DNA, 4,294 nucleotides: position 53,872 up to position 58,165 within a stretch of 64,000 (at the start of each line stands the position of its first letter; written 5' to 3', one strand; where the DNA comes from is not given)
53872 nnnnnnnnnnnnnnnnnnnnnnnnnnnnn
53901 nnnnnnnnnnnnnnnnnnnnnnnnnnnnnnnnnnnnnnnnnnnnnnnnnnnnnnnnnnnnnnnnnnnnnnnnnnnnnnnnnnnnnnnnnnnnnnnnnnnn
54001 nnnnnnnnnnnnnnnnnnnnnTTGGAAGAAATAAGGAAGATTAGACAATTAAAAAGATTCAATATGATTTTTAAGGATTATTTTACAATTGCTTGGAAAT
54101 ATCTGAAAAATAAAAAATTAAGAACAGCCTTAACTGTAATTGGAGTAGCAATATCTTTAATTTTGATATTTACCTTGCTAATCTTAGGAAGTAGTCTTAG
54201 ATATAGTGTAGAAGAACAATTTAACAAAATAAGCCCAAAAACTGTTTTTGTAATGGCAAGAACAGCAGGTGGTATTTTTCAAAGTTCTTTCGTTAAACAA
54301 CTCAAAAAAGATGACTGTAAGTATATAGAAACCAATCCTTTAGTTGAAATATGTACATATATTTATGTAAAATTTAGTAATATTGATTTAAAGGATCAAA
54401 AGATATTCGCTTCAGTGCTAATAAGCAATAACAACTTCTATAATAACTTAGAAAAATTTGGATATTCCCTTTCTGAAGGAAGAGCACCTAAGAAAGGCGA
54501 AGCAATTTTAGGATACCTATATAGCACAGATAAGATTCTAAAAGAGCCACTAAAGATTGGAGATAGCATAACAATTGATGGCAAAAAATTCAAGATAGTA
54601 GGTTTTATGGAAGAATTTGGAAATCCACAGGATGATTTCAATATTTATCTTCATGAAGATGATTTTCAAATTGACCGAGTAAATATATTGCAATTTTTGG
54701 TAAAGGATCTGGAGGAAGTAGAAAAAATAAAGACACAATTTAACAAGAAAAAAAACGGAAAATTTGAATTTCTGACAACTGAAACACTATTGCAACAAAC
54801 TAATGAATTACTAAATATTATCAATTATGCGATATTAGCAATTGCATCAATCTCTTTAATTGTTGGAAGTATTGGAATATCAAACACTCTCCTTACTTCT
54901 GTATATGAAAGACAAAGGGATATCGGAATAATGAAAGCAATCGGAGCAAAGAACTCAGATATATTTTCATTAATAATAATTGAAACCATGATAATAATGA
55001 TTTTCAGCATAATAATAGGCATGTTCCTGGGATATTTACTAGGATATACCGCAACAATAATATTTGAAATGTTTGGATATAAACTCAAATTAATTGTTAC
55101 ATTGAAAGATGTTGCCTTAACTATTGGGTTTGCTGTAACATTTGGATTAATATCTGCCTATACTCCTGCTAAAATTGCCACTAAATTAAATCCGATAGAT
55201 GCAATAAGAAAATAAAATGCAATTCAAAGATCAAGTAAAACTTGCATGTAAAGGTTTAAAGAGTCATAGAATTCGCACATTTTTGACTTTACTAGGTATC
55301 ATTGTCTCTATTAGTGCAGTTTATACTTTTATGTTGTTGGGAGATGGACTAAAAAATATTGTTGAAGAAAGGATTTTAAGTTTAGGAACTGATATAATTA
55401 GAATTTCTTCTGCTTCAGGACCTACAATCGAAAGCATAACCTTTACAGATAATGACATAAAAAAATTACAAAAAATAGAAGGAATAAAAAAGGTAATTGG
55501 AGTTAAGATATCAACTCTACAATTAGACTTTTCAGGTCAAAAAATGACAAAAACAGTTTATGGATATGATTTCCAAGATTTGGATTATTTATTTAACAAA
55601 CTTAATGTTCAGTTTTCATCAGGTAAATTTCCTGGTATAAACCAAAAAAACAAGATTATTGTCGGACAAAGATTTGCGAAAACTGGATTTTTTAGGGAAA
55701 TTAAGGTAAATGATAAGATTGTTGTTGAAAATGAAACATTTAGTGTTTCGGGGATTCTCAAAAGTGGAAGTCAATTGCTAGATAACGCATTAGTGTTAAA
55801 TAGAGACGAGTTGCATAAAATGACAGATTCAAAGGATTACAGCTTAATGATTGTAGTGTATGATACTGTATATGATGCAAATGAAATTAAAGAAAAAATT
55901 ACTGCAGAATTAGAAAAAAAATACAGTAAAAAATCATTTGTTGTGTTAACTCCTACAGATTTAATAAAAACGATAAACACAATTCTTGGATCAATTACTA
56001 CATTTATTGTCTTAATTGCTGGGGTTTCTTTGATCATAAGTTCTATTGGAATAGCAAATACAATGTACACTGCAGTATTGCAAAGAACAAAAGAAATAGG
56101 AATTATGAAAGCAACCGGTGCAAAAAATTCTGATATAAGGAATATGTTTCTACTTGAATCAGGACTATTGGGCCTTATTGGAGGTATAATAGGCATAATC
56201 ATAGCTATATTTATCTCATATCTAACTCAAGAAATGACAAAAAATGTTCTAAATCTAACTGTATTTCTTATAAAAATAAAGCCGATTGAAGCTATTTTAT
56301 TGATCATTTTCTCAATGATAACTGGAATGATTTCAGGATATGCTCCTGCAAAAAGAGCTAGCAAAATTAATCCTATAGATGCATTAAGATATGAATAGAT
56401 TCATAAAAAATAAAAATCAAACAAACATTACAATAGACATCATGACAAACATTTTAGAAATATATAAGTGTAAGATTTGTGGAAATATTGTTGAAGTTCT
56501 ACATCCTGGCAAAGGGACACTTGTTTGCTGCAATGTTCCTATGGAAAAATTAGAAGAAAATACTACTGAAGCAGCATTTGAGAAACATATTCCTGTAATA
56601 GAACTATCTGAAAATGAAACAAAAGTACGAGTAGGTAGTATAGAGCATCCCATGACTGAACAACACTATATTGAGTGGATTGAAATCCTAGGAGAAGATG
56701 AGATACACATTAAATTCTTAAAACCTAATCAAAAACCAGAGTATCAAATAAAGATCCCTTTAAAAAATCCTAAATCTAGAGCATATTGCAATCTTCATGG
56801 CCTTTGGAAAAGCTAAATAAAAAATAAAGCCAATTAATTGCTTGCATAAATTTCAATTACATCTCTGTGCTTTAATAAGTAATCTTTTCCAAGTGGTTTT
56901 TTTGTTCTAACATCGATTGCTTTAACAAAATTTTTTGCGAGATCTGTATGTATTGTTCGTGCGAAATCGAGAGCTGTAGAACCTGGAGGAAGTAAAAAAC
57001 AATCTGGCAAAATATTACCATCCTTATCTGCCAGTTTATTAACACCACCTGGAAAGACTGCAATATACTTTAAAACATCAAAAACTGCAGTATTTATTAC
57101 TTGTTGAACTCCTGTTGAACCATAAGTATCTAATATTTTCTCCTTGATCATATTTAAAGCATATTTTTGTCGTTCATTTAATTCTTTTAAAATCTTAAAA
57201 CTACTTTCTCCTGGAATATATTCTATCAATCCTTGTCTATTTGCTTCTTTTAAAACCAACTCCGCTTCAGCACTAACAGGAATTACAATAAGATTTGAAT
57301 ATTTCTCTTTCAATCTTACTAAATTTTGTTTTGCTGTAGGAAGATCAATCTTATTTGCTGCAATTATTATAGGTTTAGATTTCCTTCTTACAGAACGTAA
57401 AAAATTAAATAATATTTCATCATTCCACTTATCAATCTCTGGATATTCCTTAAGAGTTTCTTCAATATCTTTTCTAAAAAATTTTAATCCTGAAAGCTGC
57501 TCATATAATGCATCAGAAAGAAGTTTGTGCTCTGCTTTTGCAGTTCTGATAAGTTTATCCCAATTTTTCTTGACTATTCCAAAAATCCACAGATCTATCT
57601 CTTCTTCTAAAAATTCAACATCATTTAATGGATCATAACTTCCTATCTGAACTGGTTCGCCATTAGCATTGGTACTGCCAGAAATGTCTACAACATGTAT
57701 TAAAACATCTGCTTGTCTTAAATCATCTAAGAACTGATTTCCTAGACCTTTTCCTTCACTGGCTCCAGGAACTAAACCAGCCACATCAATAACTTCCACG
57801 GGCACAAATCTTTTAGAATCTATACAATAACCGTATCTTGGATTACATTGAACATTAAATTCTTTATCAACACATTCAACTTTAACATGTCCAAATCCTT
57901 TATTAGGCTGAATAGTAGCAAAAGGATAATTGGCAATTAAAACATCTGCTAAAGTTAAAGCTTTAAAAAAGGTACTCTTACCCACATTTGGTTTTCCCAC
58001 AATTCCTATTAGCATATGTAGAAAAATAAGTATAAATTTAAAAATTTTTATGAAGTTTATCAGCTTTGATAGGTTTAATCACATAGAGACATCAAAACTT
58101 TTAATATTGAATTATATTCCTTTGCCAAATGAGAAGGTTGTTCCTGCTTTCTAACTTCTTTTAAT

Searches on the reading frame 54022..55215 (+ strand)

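Call 80: search_protein_families(library=pfam, proteins=[window:54022-55215:+], max_evalue=0.00001)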
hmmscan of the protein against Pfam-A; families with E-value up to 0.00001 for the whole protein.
window:54022-55215:+ (397 aa): 2 families
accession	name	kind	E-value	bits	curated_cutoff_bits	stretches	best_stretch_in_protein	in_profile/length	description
PF02687.27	FtsX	-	3.4e-20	72.7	25.5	1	273-391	2-120/120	FtsX-like permease C-terminal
PF12704.14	MacB_PCD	-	4e-16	60.4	27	1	35-240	1-204/207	MacB-like periplasmic core domain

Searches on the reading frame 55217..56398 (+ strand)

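Call 80: search_protein_families(library=pfam, proteins=[window:55217-56398:+], max_evalue=0.00001)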
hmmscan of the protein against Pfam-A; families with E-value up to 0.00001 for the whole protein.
window:55217-56398:+ (393 aa): 2 families
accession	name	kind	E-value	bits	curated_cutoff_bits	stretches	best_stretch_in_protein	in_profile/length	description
PF02687.27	FtsX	-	8.1e-23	81.2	25.5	1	266-386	2-120/120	FtsX-like permease C-terminal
PF12704.14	MacB_PCD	-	2.1e-20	74.4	27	1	21-230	1-206/207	MacB-like periplasmic core domain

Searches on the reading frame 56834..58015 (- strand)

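Call 80: search_protein_families(library=pfam, proteins=[window:56834-58015:-], max_evalue=0.00001)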
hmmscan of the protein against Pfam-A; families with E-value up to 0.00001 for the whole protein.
window:56834-58015:- (393 aa): 4 families
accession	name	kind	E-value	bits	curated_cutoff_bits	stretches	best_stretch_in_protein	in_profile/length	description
PF08438.16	YGR210-like_G4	-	3.5e-37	127.6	24.7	1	219-322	1-105/108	Obg-like GTPase YGR210-like, G4 motif-containing domain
PF01926.29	MMR_HSR1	-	1.2e-19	70.9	21.9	1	3-115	2-86/113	50S ribosome-binding GTPase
PF02824.27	TGS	-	8.2e-10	39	22.2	1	337-390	12-59/60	TGS domain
PF02421.24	FeoB_N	-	1.7e-07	31.3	27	1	3-43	3-43/156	Ferrous iron transport protein B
